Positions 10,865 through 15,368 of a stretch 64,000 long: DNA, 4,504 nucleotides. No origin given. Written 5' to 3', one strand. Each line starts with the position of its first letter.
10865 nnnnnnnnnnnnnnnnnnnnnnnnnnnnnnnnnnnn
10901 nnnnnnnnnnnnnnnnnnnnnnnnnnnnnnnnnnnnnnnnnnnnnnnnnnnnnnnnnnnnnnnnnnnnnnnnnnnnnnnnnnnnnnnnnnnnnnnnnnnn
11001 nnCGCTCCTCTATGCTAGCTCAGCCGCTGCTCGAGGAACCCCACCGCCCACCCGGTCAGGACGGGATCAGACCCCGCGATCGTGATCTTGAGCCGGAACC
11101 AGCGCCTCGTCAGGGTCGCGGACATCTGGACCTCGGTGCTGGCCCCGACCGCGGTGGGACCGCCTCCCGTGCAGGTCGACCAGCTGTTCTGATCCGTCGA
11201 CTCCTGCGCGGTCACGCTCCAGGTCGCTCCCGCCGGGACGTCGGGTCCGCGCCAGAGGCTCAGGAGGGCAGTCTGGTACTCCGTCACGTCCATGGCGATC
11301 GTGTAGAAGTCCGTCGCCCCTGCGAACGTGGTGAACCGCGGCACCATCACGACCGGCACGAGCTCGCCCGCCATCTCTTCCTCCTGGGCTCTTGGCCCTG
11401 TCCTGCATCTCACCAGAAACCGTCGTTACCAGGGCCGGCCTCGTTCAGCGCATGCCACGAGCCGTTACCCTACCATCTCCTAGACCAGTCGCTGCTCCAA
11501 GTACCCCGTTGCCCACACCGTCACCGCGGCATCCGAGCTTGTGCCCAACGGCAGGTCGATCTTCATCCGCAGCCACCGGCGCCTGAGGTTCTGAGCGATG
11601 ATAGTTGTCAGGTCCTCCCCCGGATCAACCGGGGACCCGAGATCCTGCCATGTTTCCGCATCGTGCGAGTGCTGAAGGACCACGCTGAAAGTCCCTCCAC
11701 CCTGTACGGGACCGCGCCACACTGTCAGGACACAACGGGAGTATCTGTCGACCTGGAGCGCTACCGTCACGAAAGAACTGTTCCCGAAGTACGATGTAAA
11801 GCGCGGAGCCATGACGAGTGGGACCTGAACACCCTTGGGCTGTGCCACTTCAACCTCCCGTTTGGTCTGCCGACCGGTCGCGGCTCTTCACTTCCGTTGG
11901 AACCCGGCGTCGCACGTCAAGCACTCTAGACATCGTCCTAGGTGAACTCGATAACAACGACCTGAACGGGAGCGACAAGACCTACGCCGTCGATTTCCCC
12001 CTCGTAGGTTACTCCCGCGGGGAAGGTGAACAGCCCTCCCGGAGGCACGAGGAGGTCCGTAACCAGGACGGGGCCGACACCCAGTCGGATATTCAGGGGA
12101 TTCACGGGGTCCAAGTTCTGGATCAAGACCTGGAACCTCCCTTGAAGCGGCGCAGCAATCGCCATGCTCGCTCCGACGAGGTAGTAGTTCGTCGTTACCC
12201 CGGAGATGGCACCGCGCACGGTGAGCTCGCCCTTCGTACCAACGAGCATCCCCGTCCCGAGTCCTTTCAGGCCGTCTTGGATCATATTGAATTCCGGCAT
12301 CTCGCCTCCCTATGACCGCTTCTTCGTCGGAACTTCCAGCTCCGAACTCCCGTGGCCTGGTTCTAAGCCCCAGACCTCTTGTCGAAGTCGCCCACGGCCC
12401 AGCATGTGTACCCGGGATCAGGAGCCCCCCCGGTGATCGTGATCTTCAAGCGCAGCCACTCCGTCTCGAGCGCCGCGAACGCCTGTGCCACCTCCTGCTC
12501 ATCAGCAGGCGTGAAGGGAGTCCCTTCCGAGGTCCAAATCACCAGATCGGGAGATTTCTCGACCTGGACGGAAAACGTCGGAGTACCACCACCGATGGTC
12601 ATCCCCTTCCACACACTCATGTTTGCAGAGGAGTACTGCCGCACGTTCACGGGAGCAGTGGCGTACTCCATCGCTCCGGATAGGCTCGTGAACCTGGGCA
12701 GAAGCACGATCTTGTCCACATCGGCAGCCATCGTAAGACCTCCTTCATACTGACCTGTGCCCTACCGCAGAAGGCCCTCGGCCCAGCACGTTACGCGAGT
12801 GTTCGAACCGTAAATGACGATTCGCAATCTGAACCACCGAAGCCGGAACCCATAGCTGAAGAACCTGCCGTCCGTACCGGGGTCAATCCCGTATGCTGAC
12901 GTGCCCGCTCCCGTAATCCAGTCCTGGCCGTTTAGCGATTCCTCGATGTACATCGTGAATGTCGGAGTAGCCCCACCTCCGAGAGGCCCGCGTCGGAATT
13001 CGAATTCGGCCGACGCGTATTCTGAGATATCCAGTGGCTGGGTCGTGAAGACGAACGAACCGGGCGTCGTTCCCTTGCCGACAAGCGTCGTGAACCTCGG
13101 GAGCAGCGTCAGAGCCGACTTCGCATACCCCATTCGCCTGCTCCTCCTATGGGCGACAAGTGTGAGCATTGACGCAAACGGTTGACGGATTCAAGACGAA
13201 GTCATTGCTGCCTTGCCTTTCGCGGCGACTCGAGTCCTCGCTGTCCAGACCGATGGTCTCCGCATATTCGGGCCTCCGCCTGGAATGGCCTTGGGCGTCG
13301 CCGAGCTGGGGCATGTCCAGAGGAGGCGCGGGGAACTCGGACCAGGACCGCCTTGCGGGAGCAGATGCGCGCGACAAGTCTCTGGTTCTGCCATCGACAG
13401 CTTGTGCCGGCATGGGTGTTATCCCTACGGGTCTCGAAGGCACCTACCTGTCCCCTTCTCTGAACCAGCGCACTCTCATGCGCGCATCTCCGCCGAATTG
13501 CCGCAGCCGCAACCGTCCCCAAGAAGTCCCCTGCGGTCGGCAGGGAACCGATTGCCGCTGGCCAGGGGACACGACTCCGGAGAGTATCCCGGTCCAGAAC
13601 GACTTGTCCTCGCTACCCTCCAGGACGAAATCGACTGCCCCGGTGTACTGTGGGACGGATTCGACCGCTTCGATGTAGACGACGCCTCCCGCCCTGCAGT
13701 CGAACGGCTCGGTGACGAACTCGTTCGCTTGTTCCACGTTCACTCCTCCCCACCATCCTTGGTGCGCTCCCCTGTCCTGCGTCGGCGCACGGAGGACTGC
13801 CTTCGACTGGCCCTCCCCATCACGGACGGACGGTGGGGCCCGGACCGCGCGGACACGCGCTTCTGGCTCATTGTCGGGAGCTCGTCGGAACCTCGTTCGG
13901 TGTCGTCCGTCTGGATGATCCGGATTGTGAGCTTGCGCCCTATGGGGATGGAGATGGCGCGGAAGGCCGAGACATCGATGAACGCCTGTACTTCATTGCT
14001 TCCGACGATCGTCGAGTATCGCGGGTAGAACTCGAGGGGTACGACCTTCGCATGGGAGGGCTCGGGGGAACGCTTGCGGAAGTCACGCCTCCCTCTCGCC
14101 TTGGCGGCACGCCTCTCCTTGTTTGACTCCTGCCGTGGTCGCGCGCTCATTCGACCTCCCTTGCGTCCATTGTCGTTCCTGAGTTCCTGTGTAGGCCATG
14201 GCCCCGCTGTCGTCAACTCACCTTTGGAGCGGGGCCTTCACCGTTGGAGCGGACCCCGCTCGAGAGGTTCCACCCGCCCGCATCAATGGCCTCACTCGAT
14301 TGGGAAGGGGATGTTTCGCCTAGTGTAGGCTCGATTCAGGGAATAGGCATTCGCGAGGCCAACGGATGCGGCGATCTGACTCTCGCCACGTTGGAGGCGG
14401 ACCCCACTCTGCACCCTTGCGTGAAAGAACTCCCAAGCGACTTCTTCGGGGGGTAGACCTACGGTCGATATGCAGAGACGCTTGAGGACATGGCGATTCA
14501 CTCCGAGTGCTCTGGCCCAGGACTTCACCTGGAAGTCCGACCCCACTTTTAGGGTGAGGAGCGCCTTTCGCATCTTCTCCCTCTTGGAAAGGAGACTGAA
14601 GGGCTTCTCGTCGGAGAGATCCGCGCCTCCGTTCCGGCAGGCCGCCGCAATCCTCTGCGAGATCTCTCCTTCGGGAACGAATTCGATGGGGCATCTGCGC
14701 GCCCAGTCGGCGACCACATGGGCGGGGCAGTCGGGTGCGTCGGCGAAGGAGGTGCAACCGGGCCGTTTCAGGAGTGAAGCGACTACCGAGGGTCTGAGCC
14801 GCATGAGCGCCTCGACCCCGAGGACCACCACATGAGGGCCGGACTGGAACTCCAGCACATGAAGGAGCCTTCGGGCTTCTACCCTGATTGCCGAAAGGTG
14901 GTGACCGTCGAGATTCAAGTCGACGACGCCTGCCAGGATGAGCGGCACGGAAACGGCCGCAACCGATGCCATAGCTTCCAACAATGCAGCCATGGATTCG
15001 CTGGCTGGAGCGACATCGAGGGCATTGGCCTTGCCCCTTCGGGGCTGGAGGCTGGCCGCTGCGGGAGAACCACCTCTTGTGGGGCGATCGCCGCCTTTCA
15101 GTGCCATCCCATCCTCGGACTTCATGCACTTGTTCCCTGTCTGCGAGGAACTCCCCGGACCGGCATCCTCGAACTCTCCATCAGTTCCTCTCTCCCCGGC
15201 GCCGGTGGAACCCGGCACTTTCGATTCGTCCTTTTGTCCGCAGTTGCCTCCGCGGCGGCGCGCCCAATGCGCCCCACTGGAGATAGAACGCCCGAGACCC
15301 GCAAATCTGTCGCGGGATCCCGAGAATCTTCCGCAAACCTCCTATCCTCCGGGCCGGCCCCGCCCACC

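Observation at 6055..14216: Lower-GC nine-gene operon: seven small genes (six paralogous) -> 1553-aa coiled-coil protein with C-terminal Tle1/DUF2235-like lipase domain -> small TM protein; candidate undescribed toxin-delivery or conflict system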

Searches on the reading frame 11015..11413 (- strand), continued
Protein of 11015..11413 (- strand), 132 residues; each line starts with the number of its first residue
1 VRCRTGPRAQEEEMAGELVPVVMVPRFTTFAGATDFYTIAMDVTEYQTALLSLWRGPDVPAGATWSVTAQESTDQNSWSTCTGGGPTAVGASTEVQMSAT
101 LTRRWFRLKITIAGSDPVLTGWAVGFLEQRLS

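Call 91: search_solved_structures(query=A3, max_evalue=10, show_alignments=2)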
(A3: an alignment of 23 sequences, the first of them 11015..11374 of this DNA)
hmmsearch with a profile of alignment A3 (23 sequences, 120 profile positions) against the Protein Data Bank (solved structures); distinct sequences matched with E-value up to 10: 2.
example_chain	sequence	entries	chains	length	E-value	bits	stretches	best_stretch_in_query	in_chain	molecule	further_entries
3j4u_H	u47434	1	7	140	0.52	13.6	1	34-101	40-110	cementing protein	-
4clq_A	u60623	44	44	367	0.8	12.9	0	38-70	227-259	RNA 3'-TERMINAL PHOSPHATE CYCLASE-LIKE PROTEIN | Rcl1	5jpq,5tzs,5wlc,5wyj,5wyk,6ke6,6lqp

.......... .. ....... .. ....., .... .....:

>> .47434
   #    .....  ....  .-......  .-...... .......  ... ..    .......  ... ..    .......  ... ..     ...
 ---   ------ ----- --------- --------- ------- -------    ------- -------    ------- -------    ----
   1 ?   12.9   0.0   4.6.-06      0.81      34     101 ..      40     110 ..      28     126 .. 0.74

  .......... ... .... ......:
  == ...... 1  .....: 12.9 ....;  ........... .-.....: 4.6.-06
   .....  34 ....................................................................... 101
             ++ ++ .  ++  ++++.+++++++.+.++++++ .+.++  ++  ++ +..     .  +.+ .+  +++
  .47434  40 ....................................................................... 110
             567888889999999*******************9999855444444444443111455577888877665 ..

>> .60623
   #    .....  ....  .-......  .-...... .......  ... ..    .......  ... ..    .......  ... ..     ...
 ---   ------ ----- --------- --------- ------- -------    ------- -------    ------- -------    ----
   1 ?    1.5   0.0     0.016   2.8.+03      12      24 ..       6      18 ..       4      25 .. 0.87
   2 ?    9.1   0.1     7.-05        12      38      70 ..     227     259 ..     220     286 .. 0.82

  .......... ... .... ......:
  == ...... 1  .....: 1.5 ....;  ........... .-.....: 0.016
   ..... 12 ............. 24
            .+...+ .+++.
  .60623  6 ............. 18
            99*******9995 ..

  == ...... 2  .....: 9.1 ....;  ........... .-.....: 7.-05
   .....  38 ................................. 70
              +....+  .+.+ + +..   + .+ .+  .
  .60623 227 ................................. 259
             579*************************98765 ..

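Call 96: find_encoding_contigs(protein=P0148, flank=6000, max_places=2)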
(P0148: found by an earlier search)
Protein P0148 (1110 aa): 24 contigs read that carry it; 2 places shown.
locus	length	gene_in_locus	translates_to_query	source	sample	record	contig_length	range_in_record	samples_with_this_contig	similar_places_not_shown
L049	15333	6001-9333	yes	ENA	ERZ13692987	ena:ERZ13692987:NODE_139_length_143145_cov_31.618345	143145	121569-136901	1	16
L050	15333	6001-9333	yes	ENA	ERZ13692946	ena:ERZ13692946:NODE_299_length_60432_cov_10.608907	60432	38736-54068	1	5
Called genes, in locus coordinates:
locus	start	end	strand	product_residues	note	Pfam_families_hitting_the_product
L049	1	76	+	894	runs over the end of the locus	-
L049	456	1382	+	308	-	-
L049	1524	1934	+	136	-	-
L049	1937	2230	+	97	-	-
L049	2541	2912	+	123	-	-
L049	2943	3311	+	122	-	-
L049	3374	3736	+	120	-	-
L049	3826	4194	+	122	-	-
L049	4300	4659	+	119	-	-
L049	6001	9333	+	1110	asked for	-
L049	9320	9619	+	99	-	-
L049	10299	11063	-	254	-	-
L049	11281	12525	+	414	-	PF02899:Phage_int_SAM_1 (weak), PF00589:Phage_integrase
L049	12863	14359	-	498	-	PF00589:Phage_integrase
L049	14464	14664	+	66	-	-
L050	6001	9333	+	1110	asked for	-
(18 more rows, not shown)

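Call 103: search_dna_similar(query=window:11015-11374:-, collection=phages, mode=protein, max_evalue=1, max_rows=15)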
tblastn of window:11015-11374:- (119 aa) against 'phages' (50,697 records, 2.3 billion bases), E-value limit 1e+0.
No match.

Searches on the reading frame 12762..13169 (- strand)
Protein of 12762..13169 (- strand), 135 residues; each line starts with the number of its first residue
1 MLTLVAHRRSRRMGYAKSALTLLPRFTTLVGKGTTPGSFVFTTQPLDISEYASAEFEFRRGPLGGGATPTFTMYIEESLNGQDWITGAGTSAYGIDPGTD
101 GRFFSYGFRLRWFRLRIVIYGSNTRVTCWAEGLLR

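Call 4: search_protein_families(library=pfam, proteins=[window:12762-13169:-], max_evalue=1)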
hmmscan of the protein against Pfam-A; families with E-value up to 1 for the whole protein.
window:12762-13169:- (135 aa): 1 family
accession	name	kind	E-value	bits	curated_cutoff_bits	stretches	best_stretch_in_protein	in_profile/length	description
PF19949.4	DUF6411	-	0.076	13.6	25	1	80-109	12-41/63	Family of unknown function (DUF6411)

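Call 5: search_protein_families(library=phrogs, proteins=[window:12762-13169:-], max_evalue=1)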
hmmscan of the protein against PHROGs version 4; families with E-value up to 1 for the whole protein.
window:12762-13169:- (135 aa): 0 families

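Call 78: search_protein_families(library=padloc, proteins=[window:12762-13133:-], max_evalue=0.1)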
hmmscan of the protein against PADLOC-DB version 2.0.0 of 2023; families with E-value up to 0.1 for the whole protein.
window:12762-13133:- (123 aa): 0 families

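Call 79: search_protein_families(library=ncbifam, proteins=[window:12762-13133:-], max_evalue=0.1)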
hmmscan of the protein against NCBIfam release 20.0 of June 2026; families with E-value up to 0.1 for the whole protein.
window:12762-13133:- (123 aa): 0 families

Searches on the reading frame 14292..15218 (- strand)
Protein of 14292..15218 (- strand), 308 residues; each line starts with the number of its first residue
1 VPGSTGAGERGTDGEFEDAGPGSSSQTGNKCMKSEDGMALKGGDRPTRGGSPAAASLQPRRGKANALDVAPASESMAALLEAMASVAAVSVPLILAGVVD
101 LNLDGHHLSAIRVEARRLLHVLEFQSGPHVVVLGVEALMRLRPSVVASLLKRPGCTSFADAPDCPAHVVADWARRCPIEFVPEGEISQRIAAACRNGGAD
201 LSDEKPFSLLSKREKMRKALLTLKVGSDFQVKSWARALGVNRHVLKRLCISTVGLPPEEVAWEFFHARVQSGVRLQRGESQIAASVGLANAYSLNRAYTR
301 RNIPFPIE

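Call 4: search_protein_families(library=pfam, proteins=[window:14292-15218:-], max_evalue=1)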
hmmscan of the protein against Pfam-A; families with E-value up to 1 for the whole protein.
window:14292-15218:- (308 aa): 1 family
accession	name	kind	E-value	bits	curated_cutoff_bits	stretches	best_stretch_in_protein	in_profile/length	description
PF12833.13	HTH_18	-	0.029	15.1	33.6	1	234-300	1-68/80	Helix-turn-helix domain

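Call 5: search_protein_families(library=phrogs, proteins=[window:14292-15218:-], max_evalue=1)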
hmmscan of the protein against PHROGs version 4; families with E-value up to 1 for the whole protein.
window:14292-15218:- (308 aa): 0 families

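Call 78: search_protein_families(library=padloc, proteins=[window:14292-15218:-], max_evalue=0.1)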
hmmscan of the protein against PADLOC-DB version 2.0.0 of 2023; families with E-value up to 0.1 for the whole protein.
window:14292-15218:- (308 aa): 0 families

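Call 79: search_protein_families(library=ncbifam, proteins=[window:14292-15218:-], max_evalue=0.1)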
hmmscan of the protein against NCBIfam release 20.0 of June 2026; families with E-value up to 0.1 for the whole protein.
window:14292-15218:- (308 aa): 0 families
